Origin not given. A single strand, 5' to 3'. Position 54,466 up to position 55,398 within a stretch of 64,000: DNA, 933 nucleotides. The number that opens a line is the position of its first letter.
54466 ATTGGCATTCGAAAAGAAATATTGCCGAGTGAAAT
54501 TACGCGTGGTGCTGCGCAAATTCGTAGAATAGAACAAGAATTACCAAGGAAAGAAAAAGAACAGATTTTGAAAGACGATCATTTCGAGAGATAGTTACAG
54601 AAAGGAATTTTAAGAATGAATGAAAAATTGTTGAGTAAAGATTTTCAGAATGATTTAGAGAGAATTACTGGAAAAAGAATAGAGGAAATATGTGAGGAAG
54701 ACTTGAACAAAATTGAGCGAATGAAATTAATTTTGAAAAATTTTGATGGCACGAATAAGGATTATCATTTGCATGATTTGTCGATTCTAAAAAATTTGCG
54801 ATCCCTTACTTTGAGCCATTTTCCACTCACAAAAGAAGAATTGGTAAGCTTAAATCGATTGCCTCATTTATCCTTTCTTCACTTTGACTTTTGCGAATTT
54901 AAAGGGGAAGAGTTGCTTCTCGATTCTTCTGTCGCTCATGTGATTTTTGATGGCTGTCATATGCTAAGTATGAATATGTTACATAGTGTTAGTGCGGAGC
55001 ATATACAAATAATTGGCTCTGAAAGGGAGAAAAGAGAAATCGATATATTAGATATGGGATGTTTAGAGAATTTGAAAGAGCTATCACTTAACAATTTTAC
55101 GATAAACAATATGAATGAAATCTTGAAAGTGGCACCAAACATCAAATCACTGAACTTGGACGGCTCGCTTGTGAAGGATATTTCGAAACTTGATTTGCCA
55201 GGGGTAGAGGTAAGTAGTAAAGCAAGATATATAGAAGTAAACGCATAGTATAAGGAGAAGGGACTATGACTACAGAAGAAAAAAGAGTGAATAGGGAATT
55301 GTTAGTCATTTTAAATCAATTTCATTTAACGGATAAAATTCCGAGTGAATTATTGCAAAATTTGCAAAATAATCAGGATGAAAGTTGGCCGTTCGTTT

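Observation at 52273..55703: Unrecognised three-gene cassette: transglutaminase-fold protein + LRR-like protein + small helical protein (copy 1, next to tRNA-Arg)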

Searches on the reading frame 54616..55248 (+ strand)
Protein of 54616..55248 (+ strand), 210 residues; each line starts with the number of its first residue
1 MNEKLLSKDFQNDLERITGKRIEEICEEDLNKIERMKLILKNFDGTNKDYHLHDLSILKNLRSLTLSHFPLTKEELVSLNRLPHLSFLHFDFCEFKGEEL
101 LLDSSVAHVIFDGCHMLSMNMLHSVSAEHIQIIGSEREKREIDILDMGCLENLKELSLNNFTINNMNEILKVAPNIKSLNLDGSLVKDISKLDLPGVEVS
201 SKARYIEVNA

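Call 3: search_protein_families(library=pfam, proteins=[window:54616-55248:+], max_evalue=1)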
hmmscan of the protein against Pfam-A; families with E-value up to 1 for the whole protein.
window:54616-55248:+ (210 aa): 6 families
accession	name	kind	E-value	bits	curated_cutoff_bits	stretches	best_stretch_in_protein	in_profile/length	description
PF12799.13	LRR_4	-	1.5e-05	25.5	27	2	59-90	1-30/44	Leucine Rich repeats (2 copies)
PF14580.12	LRR_9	-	0.0017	18.4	30.5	1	136-193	51-107/175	Leucine-rich repeat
PF24048.1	LRR_NXF1-5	-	0.033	14.2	30.5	1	151-193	57-99/142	NXF1/2/3/5 leucine-rich repeat domain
PF23598.1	LRR_14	-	0.087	12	40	1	56-120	212-271/353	Leucine-rich repeat region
PF25812.1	RAD24_helical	-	0.1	13.2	27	1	129-170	29-69/121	Checkpoint protein RAD24-like, helical bundle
PF13855.12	LRR_8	-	0.48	10.7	27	0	58-92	24-58/61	Leucine rich repeat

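Call 4: search_protein_families(library=padloc, proteins=[window:54616-55248:+], max_evalue=1)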
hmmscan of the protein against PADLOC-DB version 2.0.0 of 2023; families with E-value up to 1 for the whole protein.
window:54616-55248:+ (210 aa): 0 families

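Call 5: search_protein_families(library=ncbifam, proteins=[window:54616-55248:+], max_evalue=1)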
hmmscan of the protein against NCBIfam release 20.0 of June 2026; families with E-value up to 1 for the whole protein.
window:54616-55248:+ (210 aa): 3 families
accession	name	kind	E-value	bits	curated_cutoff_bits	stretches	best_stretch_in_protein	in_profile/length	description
NF047464.1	FibnectbindLIC11051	equivalog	0.00035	19.1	1000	1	144-191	526-574/685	LIC_11051 family fibronectin-binding protein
NF033190.2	inl_like_NEAT_1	exception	0.12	10.6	1275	1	70-192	212-325/754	NEAT domain-containing leucine-rich repeat protein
NF041351.1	XopL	equivalog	0.18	10.4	500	0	55-88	93-128/497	type III secretion system leucine-rich repeat domain-containing effector XopL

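Call 50: search_protein_families(library=phrogs, proteins=[window:54616-55248:+], max_evalue=0.01)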
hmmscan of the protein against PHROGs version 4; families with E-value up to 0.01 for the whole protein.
window:54616-55248:+ (210 aa): 0 families

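Call 75: find_homologous_proteins(query=A8, max_evalue=0.001)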
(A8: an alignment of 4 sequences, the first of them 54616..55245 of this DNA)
Query A8 (4 sequences) (210 aa, profile of the alignment): 93 proteins with E <= 0.001 among 7718 candidates.
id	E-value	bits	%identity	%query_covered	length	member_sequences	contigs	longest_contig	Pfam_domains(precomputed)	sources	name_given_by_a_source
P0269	1.8e-86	307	98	100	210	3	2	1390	PF12799.14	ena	-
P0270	1.3e-67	246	38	25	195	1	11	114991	-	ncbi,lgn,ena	-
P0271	2.0e-67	245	39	25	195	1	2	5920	-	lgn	-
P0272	2.2e-67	245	38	25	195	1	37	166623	-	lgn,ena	-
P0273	2.6e-67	244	38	25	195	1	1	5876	-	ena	-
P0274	4.5e-67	244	38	25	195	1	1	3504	-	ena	-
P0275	5.5e-67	243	38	25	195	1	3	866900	-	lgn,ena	-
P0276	6.4e-67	243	38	25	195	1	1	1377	-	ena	-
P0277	6.4e-67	243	38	25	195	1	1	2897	-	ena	-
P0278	7.3e-67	243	38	23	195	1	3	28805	-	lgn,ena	-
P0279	8.4e-67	243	38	25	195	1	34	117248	-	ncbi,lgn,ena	-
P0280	1.3e-66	242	36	25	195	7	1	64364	-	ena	-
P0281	1.5e-66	242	38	23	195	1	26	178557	-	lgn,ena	-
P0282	1.5e-66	242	38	25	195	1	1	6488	-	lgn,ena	-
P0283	3.2e-66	241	38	25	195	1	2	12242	-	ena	-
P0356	1.0e-25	109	24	75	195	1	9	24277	-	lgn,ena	-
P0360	3.8e-7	48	24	89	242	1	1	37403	PF23598.2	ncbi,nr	ncbi:MAG: hypothetical protein PUD59_04030 [bacterium]|nr:hypothetical protein [bacterium]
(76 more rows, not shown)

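Call 76: find_encoding_contigs(protein=P0356, flank=6000, max_places=2)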
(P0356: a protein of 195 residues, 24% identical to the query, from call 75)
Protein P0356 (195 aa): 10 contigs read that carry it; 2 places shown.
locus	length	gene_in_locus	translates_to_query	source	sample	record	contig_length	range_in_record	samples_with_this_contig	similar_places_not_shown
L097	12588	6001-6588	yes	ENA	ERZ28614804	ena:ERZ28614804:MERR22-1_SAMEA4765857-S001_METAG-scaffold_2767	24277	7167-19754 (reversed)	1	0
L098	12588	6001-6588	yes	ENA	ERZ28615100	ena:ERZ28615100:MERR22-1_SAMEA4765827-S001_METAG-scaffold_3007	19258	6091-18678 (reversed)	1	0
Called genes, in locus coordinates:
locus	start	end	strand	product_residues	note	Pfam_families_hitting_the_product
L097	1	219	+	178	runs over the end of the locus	PF00347:Ribosomal_L6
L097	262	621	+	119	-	PF00861:Ribosomal_L18p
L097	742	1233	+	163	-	PF00333:Ribosomal_S5, PF03719:Ribosomal_S5_C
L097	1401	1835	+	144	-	PF00828:Ribosomal_L27A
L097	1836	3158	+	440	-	PF00344:SecY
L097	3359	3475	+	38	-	-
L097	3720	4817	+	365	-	-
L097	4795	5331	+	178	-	PF01841:Transglut_core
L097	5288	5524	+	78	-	-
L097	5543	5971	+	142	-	-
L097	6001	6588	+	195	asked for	-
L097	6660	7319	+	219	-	PF00406:ADK, PF13207:AAA_17, PF13238:AAA_18 (weak), PF05191:ADK_lid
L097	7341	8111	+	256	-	PF00557:Peptidase_M24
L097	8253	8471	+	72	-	PF01176:eIF-1a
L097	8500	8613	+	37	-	PF00444:Ribosomal_L36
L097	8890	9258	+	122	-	PF00416:Ribosomal_S13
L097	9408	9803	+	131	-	PF00411:Ribosomal_S11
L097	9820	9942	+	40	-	-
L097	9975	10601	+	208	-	PF00163:Ribosomal_S4, PF01479:S4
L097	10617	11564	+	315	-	PF01193:RNA_pol_L, PF01000:RNA_pol_A_bac, PF03118:RNA_pol_A_CTD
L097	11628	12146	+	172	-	PF01196:Ribosomal_L17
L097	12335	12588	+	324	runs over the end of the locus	-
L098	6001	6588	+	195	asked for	-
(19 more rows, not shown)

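Call 77: find_encoding_contigs(protein=P0360, flank=6000, max_places=2)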
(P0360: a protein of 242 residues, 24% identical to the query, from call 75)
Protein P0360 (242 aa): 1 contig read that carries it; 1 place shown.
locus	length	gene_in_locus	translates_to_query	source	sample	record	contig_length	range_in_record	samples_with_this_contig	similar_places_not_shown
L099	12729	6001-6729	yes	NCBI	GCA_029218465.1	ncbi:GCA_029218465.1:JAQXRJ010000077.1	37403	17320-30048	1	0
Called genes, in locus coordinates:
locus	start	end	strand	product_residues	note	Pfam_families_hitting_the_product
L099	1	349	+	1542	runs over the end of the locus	PF01580:FtsK_SpoIIIE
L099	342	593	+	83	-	-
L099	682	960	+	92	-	PF06013:WXG100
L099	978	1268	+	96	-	PF06013:WXG100 (weak)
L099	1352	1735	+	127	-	-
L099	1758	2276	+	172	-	PF13780:DUF4176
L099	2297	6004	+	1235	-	PF01841:Transglut_core (weak)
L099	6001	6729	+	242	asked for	PF23598:LRR_14 (faint)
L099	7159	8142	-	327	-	-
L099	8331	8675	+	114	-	PF01740:STAS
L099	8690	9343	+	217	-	PF04542:Sigma70_r2, PF07638:Sigma70_ECF (faint), PF04539:Sigma70_r3, PF08281:Sigma70_r4_2 (weak), PF04545:Sigma70_r4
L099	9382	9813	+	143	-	PF09537:DUF2383 (faint)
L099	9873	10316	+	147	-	PF03862:SpoVAC_SpoVAEB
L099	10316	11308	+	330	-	PF07451:SpoVAD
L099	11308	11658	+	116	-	PF03862:SpoVAC_SpoVAEB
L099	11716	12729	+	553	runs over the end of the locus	PF09972:DUF2207 (weak), PF20990:DUF2207_C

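Call 81: search_protein_families(library=pfam, proteins=[L099:2297-6001:+, L099:6001-6726:+, L099:1352-1732:+, L099:333-590:+, L097:5543-5968:+, L097:5288-5521:+], max_evalue=0.01)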
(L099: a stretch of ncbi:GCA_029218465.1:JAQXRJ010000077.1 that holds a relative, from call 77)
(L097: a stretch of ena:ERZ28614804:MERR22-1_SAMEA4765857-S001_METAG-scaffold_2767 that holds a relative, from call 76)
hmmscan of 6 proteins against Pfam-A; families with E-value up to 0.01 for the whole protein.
L099:2297-6001:+ (1235 aa): 2 families
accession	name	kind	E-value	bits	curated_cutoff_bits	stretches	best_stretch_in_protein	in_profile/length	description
PF01841.26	Transglut_core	-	2.3e-06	28.3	23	1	960-1061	16-107/108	Transglutaminase-like superfamily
PF06135.17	IreB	-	0.00021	21.8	25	0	1193-1226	35-68/78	IreB regulatory phosphoprotein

L099:6001-6726:+ (242 aa): 2 families
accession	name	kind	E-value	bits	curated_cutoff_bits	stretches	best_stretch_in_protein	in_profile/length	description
PF23598.1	LRR_14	-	1.2e-06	27.9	40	1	141-207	33-101/353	Leucine-rich repeat region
PF12799.13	LRR_4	-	0.0025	18.5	27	1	156-193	2-40/44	Leucine Rich repeats (2 copies)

L099:1352-1732:+ (127 aa): 0 families

L099:333-590:+ (86 aa): 2 families
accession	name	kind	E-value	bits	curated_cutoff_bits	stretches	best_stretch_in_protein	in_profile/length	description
PF08817.16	YukD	-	0.0001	23.4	27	1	8-85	2-76/76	WXG100 protein secretion system (Wss), protein YukD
PF10790.15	DUF2604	-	0.0029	18.4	25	1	6-85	4-77/85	Protein of Unknown function (DUF2604)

L097:5543-5968:+ (142 aa): 0 families

L097:5288-5521:+ (78 aa): 0 families

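Call 94: predict_structure(alignment_id=A9)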
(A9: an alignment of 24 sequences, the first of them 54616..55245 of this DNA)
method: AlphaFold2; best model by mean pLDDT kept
length: 210 residues; sequences in the alignment: 24
mean_pLDDT: 89.6   pTM: 0.87
mean pLDDT of the five models: 89.6, 89.1, 88.5, 88.4, 84.3
residues with pLDDT >= 90: 154; 70-90: 40; 50-70: 8; < 50: 8
segments of 3 or more residues with pLDDT < 50: 204-210
pLDDT, mean of each block of 10 residues (from residue 1): 78 96 95 97 92 94 97 91 96 89 93 92 95 91 94 96 92 96 82 80 48
secondary structure, 60 per line:
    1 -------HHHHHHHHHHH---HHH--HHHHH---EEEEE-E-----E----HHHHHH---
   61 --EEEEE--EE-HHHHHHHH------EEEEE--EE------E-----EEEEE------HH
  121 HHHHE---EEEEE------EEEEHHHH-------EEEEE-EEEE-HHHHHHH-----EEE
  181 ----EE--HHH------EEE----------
elements in order: H8-18 H27-31 E35-39 H52-57 E63-67 H73-80 E87-91 E108-112 H119-124 E129-133 E140-143 H144-147 E155-159 E161-164 H166-172 E178-180 E198-200

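Call 96: fold_search(model_id=the predicted structure, library=pdb)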
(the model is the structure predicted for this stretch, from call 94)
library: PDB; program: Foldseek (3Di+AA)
matches with E <= 10: 791; with E <= 0.001: 9
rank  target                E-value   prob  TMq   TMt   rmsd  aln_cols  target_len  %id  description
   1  4aw4_A                8.5e-05  1.00  0.58  0.43   5.0       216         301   16  Engineered variant of Listeria monocytogenes InlB internalin domain with an additional leucine rich repeat inserted (released 2012-08-15)
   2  4aw4_B                2.2e-04  1.00  0.58  0.43   5.0       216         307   16  Engineered variant of Listeria monocytogenes InlB internalin domain with an additional leucine rich repeat inserted (released 2012-08-15)
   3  4j4l_A                5.3e-04  1.00  0.59  0.50   5.5       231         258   15  Modular evolution and design of the protein binding interface (released 2014-02-12)
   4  2omx_A                5.3e-04  1.00  0.51  0.27   7.1       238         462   14  Crystal structure of InlA S192N G194S+S/hEC1 complex (released 2007-08-28)
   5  3rfj                  5.5e-04  1.00  0.44  0.37   6.8       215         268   15  Design of a binding scaffold based on variable lymphocyte receptors of jawless vertebrates by module engineering (released 2012-03-14)
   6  7b5l_T                6.9e-04  1.00  0.42  0.30   7.2       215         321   17  Ubiquitin ligation to F-box protein substrates by SCF-RBR E3-E3 super-assembly: NEDD8-CUL1-RBX1-SKP1-SKP2-CKSHS1-Cycli (released 2021-02-10)
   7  8h62_A                8.1e-04  1.00  0.48  0.26   7.9       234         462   13  Crystal structure of Internalin A from Listeria monocytogenes with human E-cadherin EC12 (released 2023-10-04)
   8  4j4l_B                8.5e-04  1.00  0.37  0.33   7.5       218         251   12  Modular evolution and design of the protein binding interface (released 2014-02-12)
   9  4ezg_A                9.0e-04  1.00  0.36  0.39   7.5       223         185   15  Crystal structure of a putative cell adhesion protein (LMOf2365_1307) from Listeria monocytogenes str. 4b F2365 at 1.5 (released 2012-06-27)
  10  1otn                  1.1e-03  1.00  0.42  0.43   7.1       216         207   12  Calcium-binding mutant of the Internalin B LRR domain (released 2004-03-30)
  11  2wqu_D                1.1e-03  1.00  0.44  0.35   6.5       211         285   16  Internalin domain of Listeria monocytogenes InlB: triclinic crystal form (released 2009-11-10)
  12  4ezg_B                1.1e-03  1.00  0.37  0.41   7.7       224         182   14  Crystal structure of a putative cell adhesion protein (LMOf2365_1307) from Listeria monocytogenes str. 4b F2365 at 1.5 (released 2012-06-27)
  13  4r5c                  1.4e-03  0.99  0.37  0.28   9.1       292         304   17  Crystal structure of computational designed leucine rich repeats DLRR_E in space group of P212121 (released 2015-01-07)
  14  2wqu_C                1.7e-03  1.00  0.45  0.38   6.8       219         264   16  Internalin domain of Listeria monocytogenes InlB: triclinic crystal form (released 2009-11-10)
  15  2omz_A                1.8e-03  1.00  0.54  0.29   6.2       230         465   13  Crystal structure of InlA Y369A/hEC1 complex (released 2007-08-28)
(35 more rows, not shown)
